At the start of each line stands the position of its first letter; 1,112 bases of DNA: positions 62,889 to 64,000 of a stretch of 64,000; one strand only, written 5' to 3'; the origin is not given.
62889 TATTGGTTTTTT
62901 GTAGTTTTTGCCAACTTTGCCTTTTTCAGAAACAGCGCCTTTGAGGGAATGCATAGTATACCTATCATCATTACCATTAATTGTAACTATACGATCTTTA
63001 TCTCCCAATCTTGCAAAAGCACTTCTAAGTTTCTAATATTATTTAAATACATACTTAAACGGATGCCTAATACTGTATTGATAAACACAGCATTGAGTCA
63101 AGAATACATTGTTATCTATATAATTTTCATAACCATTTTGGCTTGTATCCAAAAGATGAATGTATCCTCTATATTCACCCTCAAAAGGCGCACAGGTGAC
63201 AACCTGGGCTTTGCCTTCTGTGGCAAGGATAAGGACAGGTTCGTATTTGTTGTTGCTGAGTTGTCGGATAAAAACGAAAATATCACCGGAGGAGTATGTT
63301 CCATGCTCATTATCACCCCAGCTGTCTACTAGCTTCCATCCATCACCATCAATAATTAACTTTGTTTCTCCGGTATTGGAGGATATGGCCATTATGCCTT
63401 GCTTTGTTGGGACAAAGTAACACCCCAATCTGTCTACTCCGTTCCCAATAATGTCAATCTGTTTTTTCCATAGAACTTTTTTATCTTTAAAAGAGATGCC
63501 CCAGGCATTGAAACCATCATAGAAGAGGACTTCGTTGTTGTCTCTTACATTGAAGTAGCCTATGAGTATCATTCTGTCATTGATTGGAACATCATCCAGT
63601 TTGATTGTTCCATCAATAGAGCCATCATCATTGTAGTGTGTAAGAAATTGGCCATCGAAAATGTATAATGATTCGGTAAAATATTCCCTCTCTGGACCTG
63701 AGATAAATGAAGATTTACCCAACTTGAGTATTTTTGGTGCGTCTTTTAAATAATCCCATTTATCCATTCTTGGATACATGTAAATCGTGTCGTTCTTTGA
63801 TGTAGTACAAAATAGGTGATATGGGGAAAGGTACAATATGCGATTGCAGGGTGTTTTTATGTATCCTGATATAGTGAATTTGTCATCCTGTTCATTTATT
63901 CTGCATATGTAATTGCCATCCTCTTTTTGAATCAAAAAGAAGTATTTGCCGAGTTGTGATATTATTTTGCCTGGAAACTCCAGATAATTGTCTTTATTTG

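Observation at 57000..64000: Low-GC island of >=6 consecutive minus-strand lipoprotein genes ending in a tandem array of mosaic paralogues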

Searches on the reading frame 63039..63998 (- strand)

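Call 9: search_protein_families(library=pfam, proteins=[window:63039-63998:-], max_evalue=1)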
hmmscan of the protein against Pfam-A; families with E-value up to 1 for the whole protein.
window:63039-63998:- (319 aa): 1 family
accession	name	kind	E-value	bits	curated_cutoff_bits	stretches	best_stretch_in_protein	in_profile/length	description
PF21641.3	NarE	-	0.17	12.6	27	0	228-296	39-105/120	NarE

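Call 10: search_protein_families(library=ncbifam, proteins=[window:63039-63998:-], max_evalue=1)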
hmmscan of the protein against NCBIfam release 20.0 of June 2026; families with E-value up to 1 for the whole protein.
window:63039-63998:- (319 aa): 1 family
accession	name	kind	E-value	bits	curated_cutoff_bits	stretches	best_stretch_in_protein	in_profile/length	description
NF050114.1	Rv3212_fam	equivalog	0.021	14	150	1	121-216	271-361/393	Rv3212 family protein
